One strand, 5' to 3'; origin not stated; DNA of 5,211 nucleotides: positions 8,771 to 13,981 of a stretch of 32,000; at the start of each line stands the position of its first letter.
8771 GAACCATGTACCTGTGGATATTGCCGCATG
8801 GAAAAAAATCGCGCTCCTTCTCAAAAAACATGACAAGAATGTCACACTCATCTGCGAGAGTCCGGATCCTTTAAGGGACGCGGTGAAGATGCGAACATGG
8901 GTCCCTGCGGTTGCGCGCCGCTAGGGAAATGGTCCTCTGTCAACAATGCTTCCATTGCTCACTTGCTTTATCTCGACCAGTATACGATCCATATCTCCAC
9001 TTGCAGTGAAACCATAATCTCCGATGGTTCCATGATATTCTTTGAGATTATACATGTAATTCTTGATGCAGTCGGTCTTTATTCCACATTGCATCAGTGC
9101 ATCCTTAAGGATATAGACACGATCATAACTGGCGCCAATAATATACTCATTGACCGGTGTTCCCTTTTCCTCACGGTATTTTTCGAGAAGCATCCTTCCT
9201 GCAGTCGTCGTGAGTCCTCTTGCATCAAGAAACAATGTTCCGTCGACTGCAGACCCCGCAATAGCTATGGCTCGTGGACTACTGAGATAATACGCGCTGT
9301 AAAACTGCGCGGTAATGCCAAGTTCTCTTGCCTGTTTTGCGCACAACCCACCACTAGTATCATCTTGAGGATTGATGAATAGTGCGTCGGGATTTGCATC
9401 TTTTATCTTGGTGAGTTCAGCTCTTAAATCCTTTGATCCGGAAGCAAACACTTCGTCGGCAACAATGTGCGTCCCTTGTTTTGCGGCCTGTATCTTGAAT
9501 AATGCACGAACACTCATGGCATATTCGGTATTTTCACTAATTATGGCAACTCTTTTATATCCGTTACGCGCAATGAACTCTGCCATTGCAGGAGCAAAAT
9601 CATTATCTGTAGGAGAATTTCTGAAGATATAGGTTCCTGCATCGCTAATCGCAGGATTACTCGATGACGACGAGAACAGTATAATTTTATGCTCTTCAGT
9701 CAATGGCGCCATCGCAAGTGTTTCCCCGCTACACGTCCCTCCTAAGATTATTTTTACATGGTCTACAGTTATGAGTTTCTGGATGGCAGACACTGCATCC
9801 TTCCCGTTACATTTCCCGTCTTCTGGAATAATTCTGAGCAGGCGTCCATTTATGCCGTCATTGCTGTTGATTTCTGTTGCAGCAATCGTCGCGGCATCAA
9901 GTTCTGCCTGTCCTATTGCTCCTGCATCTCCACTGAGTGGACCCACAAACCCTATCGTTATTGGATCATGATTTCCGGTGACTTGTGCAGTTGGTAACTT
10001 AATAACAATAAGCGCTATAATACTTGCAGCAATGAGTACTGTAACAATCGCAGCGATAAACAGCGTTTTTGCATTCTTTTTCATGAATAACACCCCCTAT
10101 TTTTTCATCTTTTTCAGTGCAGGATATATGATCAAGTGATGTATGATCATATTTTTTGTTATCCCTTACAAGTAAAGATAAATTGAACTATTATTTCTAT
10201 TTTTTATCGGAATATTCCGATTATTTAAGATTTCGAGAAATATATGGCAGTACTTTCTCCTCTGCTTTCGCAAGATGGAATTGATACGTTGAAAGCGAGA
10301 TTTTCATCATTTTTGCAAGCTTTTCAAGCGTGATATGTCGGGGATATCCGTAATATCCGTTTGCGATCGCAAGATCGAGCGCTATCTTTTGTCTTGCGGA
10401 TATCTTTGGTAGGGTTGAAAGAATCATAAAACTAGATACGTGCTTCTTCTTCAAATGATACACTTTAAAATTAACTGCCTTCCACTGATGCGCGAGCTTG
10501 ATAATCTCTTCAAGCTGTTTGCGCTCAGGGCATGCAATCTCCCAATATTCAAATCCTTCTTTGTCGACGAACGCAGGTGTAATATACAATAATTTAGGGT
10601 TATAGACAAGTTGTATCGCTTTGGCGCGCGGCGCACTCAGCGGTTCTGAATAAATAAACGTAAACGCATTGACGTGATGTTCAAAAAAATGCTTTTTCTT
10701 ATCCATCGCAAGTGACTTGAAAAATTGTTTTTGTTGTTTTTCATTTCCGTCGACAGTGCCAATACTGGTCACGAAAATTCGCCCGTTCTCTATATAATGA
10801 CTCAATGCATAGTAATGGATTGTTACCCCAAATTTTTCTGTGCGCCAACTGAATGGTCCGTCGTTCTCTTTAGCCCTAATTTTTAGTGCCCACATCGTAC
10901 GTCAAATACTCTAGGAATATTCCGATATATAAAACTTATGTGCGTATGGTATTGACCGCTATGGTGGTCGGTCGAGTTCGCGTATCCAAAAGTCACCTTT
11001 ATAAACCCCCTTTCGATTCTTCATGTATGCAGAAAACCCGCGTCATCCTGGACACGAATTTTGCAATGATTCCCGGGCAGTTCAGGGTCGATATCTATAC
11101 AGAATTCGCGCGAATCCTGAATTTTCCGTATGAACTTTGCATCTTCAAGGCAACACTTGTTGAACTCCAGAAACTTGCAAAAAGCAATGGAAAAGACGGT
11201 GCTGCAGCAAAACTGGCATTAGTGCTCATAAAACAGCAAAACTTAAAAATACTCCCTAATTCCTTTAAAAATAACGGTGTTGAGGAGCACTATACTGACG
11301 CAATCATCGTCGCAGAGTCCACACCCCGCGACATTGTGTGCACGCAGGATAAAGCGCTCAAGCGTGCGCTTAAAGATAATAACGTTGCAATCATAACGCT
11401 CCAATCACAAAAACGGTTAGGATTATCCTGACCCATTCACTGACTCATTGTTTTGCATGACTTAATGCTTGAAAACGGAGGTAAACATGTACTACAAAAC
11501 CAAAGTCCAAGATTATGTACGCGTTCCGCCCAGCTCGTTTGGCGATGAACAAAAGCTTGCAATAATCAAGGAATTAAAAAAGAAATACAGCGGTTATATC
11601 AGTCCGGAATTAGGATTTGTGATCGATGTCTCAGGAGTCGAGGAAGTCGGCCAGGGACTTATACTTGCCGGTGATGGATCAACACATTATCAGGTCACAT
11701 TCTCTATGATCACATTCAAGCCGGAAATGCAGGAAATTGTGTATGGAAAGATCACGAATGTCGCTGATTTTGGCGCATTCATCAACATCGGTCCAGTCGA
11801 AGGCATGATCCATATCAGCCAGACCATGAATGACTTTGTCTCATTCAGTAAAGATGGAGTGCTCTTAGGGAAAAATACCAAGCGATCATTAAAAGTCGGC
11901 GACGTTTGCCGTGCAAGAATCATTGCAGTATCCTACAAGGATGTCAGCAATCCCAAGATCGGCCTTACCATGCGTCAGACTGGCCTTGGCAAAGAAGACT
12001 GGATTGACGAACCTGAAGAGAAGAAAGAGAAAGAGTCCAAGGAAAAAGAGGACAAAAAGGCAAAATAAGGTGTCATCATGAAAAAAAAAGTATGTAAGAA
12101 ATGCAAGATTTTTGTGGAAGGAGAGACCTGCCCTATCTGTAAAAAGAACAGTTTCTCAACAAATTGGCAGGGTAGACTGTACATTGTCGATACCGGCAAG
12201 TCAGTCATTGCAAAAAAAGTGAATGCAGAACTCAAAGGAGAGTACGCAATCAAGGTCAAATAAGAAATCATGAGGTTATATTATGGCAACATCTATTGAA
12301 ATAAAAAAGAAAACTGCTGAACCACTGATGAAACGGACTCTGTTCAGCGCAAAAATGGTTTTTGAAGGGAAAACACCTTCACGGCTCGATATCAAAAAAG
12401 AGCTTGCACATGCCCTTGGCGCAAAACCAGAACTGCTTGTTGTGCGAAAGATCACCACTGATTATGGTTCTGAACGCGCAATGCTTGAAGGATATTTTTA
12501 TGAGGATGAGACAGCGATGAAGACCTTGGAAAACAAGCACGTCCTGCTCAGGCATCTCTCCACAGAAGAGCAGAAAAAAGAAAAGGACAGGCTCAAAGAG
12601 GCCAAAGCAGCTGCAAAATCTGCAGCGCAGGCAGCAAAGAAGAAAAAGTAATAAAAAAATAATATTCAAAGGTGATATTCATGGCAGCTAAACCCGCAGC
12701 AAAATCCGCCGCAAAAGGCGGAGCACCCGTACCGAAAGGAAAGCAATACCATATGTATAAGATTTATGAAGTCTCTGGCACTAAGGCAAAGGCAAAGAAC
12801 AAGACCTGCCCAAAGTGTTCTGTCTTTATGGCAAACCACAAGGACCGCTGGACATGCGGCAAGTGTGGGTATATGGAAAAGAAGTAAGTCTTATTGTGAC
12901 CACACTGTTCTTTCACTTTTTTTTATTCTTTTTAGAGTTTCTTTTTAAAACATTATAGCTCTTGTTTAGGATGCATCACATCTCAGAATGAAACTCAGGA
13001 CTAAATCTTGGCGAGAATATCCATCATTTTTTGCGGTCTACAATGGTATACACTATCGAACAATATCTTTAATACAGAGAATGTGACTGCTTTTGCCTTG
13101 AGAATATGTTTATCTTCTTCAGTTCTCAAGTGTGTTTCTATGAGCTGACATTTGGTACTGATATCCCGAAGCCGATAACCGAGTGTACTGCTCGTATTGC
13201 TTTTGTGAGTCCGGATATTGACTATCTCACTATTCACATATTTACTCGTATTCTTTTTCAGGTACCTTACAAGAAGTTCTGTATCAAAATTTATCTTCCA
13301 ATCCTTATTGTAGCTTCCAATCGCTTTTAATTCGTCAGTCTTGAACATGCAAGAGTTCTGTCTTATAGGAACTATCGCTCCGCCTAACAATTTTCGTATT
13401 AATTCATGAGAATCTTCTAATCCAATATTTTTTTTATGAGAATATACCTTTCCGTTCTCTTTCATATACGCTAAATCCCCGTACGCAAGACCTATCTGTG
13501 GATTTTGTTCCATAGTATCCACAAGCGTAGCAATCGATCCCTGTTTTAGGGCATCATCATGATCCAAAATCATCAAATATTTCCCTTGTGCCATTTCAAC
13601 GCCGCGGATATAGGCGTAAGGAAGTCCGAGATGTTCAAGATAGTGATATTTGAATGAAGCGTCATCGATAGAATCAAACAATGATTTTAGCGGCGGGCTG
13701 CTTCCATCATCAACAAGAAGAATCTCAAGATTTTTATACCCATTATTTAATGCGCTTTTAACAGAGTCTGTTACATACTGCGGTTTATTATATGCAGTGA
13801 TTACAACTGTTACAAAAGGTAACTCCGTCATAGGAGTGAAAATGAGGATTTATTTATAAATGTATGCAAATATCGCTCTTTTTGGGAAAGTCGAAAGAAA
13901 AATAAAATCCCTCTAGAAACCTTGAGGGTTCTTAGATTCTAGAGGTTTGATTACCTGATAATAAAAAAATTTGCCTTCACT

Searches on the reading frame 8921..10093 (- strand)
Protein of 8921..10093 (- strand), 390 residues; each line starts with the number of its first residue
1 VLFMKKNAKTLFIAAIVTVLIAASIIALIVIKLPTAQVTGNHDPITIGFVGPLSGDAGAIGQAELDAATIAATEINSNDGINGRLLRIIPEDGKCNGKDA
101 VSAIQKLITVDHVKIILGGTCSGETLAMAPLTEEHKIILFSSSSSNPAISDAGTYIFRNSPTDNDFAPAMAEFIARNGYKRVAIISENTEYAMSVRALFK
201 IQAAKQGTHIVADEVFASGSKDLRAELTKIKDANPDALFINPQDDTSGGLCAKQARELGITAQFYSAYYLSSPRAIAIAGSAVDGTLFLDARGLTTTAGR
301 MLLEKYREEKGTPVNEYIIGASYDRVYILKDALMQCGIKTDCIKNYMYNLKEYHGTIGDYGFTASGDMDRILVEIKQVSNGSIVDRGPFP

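Call 79: search_protein_families(library=pfam, proteins=[window:8921-10093:-], max_evalue=0.001)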
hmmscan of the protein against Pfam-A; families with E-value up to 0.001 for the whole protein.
window:8921-10093:- (390 aa): 3 families
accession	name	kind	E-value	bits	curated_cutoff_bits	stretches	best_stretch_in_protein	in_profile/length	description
PF13458.12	Peripla_BP_6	-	4.6e-51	174.9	31.7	1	44-364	1-324/343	Periplasmic binding protein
PF01094.35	ANF_receptor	-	1.4e-25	90.6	25.4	1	65-378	3-350/353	Receptor family ligand binding region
PF13433.12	Peripla_BP_5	-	6.8e-19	68.6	27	1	45-348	1-307/363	Periplasmic binding protein domain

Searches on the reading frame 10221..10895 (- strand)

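Call 79: search_protein_families(library=pfam, proteins=[window:10221-10895:-], max_evalue=0.001)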
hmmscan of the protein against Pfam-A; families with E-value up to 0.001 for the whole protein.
window:10221-10895:- (224 aa): 1 family
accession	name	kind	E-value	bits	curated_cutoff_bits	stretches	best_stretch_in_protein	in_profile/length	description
PF04967.18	HTH_10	-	2.9e-14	53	23.1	1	167-216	3-52/53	HTH DNA binding domain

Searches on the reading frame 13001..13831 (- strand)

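Call 79: search_protein_families(library=pfam, proteins=[window:13001-13831:-], max_evalue=0.001)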
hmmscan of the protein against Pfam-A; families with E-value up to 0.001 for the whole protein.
window:13001-13831:- (276 aa): 4 families
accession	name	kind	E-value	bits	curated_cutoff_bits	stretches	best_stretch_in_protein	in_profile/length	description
PF00535.33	Glycos_transf_2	-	2e-22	80.4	23.3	1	8-135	1-131/168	Glycosyl transferase family 2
PF10111.15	Glyco_tranf_2_2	-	2.6e-09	37.4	27.3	1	9-220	2-229/276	Glycosyltransferase like family 2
PF13641.12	Glyco_tranf_2_3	-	3.5e-07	30.9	27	1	7-187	3-191/230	Glycosyltransferase like family 2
PF13506.12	Glyco_transf_21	-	3.8e-05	23.7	21.7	1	74-175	22-121/174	Glycosyl transferase family 21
